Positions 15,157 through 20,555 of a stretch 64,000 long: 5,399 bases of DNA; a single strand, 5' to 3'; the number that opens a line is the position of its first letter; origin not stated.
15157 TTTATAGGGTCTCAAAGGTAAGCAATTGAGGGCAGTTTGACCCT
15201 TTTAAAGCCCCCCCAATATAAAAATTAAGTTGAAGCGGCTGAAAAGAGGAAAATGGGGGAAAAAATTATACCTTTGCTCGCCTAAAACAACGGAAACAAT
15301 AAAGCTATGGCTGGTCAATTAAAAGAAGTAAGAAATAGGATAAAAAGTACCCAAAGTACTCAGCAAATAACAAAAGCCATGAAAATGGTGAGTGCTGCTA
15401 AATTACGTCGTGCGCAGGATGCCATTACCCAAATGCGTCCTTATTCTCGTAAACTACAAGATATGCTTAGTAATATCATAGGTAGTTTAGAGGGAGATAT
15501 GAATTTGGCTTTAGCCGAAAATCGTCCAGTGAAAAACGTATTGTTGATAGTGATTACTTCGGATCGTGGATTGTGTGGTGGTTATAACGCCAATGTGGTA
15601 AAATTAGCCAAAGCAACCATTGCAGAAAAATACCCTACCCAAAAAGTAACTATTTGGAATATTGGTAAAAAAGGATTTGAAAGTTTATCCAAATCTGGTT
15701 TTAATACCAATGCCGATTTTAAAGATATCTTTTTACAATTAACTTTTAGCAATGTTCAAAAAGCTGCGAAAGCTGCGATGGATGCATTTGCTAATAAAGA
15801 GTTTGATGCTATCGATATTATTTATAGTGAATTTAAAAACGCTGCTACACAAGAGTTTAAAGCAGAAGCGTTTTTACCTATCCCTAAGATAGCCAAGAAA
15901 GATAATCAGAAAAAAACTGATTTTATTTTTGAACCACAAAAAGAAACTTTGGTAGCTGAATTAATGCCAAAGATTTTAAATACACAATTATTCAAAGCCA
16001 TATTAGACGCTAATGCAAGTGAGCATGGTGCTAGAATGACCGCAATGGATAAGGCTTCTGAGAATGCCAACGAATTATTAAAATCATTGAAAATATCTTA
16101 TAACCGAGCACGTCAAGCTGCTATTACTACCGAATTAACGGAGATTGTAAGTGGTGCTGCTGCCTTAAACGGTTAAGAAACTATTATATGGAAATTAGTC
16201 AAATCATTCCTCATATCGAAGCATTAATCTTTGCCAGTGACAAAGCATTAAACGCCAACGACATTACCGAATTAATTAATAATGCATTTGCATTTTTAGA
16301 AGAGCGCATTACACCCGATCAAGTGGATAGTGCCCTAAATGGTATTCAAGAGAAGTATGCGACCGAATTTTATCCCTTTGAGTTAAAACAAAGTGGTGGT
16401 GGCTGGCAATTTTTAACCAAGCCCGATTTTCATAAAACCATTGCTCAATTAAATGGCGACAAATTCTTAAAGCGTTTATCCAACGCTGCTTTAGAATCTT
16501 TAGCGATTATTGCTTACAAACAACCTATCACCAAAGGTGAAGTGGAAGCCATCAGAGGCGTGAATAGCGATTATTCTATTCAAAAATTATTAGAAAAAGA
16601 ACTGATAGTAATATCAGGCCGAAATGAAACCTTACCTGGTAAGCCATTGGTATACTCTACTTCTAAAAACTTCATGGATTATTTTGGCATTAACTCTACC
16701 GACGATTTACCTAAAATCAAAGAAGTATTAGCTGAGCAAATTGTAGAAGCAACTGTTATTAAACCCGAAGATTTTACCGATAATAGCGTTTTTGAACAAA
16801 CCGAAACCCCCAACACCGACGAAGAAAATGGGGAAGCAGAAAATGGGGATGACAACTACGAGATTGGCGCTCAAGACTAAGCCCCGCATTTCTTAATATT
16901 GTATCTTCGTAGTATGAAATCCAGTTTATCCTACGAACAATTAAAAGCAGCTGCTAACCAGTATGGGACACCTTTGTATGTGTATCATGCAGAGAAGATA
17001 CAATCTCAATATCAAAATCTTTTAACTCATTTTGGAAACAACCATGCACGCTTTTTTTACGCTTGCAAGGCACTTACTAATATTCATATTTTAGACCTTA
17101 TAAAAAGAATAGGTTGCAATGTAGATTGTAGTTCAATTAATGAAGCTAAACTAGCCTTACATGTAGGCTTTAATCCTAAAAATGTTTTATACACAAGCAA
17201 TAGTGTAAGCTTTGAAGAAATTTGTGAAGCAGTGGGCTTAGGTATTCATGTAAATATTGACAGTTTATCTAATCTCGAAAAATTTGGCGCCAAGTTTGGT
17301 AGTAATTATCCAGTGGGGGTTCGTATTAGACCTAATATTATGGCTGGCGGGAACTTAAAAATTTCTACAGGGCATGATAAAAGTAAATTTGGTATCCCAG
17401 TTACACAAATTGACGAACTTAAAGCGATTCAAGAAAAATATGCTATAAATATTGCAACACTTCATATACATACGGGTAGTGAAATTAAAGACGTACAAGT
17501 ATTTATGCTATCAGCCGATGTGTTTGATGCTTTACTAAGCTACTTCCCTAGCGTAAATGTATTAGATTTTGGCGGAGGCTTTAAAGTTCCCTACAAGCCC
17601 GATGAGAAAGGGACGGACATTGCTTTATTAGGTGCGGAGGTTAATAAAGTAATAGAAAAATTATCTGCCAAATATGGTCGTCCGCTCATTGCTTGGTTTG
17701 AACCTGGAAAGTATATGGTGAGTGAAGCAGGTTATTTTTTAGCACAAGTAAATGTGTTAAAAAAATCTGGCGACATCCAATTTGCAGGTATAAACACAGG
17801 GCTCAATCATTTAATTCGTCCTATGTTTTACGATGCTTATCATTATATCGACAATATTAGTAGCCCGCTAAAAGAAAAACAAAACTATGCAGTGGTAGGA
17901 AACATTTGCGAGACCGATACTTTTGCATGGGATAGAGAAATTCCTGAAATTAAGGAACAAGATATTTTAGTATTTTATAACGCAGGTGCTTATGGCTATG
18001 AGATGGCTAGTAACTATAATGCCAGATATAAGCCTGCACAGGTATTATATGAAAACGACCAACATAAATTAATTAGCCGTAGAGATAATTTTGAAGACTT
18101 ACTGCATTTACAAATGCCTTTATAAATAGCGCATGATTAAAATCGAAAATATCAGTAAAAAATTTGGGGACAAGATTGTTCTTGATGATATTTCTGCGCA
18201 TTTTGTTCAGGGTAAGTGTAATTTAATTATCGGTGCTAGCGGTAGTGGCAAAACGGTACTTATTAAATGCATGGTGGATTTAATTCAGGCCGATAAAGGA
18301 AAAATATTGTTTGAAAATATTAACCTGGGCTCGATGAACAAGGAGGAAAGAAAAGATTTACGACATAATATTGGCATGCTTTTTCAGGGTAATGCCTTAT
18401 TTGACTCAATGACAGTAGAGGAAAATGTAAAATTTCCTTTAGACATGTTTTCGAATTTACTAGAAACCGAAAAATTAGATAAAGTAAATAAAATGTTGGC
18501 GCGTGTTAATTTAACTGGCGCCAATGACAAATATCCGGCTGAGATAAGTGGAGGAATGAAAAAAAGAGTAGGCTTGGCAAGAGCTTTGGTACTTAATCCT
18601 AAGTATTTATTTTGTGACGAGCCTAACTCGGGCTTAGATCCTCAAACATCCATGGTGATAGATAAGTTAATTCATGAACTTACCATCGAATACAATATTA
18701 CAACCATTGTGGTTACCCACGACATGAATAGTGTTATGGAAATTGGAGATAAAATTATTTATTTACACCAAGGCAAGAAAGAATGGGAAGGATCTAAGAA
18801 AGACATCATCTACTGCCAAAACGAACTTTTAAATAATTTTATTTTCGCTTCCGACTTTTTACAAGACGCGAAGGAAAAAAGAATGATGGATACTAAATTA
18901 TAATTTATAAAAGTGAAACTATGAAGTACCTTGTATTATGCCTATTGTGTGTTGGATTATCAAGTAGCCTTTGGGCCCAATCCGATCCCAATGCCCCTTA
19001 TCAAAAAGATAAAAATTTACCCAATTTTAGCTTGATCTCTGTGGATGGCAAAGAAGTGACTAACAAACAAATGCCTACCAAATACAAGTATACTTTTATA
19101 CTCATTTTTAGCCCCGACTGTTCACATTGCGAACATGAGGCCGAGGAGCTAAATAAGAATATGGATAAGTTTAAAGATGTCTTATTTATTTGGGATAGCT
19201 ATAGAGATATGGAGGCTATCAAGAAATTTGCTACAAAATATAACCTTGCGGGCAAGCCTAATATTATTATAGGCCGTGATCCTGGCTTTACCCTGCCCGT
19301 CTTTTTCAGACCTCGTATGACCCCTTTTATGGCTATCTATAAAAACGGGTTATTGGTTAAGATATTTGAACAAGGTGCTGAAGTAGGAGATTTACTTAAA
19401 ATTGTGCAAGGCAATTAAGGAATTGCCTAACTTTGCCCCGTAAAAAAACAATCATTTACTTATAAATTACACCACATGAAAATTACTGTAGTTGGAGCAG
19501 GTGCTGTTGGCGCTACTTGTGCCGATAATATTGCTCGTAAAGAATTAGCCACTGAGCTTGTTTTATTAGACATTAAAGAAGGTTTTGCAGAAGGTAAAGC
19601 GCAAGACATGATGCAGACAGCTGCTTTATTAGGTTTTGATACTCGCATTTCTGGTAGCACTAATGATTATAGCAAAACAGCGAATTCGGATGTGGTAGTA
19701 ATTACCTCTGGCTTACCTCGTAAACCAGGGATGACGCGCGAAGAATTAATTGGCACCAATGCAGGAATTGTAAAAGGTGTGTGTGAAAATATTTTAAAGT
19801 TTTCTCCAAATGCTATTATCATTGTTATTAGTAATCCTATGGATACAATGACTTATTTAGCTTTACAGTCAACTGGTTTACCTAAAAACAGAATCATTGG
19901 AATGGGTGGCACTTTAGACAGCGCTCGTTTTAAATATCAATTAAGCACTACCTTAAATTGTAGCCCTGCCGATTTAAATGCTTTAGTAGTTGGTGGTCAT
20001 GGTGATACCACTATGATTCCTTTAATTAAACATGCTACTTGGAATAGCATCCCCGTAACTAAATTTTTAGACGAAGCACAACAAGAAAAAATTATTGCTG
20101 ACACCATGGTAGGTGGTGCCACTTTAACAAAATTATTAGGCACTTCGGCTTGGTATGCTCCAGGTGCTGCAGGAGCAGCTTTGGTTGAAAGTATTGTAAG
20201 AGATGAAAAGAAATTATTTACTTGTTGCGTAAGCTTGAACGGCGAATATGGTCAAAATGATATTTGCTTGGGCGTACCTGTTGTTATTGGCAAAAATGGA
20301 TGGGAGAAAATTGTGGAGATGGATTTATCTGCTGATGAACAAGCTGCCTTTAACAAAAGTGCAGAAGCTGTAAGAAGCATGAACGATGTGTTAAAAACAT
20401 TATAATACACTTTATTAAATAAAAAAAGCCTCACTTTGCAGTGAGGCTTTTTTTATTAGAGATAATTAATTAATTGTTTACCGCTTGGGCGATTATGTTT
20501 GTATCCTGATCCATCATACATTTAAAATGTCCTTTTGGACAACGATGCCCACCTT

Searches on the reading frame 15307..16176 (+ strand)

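Call 10: search_protein_families(library=pfam, proteins=[window:15307-16176:+])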
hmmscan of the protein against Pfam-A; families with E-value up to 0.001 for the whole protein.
window:15307-16176:+ (289 aa): 1 family
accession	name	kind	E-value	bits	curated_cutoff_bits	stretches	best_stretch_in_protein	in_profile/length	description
PF00231.24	ATP-synt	-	1.6e-100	336.9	39.9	1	4-287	1-285/285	ATP synthase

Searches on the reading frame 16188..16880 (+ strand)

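Call 10: search_protein_families(library=pfam, proteins=[window:16188-16880:+])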
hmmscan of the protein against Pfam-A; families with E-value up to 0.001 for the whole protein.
window:16188-16880:+ (230 aa): 1 family
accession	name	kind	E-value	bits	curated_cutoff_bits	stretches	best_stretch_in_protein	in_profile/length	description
PF04079.22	SMC_ScpB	-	8.1e-48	162.5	27.4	1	9-177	2-160/160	Segregation and condensation complex subunit ScpB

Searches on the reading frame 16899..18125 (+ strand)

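Call 10: search_protein_families(library=pfam, proteins=[window:16899-18125:+])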
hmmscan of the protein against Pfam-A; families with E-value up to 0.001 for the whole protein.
window:16899-18125:+ (408 aa): 2 families
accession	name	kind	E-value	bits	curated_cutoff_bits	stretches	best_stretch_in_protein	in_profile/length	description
PF02784.22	Orn_Arg_deC_N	-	6.3e-41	140.8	23.4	1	32-275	2-247/247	Pyridoxal-dependent decarboxylase, pyridoxal binding domain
PF00278.28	Orn_DAP_Arg_deC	-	4e-20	72.3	23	1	272-363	2-95/95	Pyridoxal-dependent decarboxylase, C-terminal sheet domain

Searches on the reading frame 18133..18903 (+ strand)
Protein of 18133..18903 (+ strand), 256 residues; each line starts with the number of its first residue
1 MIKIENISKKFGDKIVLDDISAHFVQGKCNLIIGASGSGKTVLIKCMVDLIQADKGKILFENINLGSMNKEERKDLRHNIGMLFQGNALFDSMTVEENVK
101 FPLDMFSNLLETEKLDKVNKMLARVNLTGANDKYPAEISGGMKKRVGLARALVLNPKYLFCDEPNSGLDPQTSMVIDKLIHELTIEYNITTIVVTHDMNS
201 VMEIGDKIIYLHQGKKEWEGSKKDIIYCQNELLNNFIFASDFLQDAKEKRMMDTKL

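Call 10: search_protein_families(library=pfam, proteins=[window:18133-18903:+])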
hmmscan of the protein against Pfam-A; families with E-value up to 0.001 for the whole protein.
window:18133-18903:+ (256 aa): 5 families
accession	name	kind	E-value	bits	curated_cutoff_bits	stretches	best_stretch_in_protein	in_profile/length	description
PF00005.33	ABC_tran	-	2.4e-31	109.6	25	1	17-165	1-136/137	ABC transporter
PF13304.12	AAA_21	-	1.6e-08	35.4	27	0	30-87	2-69/304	AAA domain, putative AbiEii toxin, Type IV TA system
PF13401.12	AAA_22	-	0.0002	22.1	27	1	28-90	6-64/130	AAA domain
PF02463.25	SMC_N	-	0.00041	20.3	40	0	25-212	22-212/220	RecF/RecN/SMC N terminal domain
PF13245.12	AAA_19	-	0.0009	19.9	25.1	0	24-82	8-63/134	AAA domain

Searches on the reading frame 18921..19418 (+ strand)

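Call 10: search_protein_families(library=pfam, proteins=[window:18921-19418:+])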
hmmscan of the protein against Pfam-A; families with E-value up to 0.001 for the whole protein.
window:18921-19418:+ (165 aa): 2 families
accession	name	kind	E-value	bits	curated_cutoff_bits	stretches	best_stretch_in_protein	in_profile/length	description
PF00578.27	AhpC-TSA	-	3e-07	30.8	26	1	32-109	4-82/124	AhpC/TSA family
PF08534.16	Redoxin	-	0.00011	22.4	26.6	1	30-110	3-84/148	Redoxin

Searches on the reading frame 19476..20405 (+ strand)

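Call 10: search_protein_families(library=pfam, proteins=[window:19476-20405:+])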
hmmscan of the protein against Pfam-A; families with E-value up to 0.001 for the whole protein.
window:19476-20405:+ (309 aa): 4 families
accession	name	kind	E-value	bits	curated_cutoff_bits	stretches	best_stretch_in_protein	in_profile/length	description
PF00056.29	Ldh_1_N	-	8.1e-44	149.5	27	1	1-142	1-141/141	lactate/malate dehydrogenase, NAD binding domain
PF02866.23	Ldh_1_C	-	2.7e-27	96.3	22.6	1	146-300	2-164/174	lactate/malate dehydrogenase, alpha/beta C-terminal domain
PF02056.22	Glyco_hydro_4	-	0.00029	20.9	23.2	0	99-142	124-165/183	Family 4 glycosyl hydrolase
PF03721.20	UDPG_MGDP_dh_N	-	0.00061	19.8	27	0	1-118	1-119/187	UDP-glucose/GDP-mannose dehydrogenase family, NAD binding domain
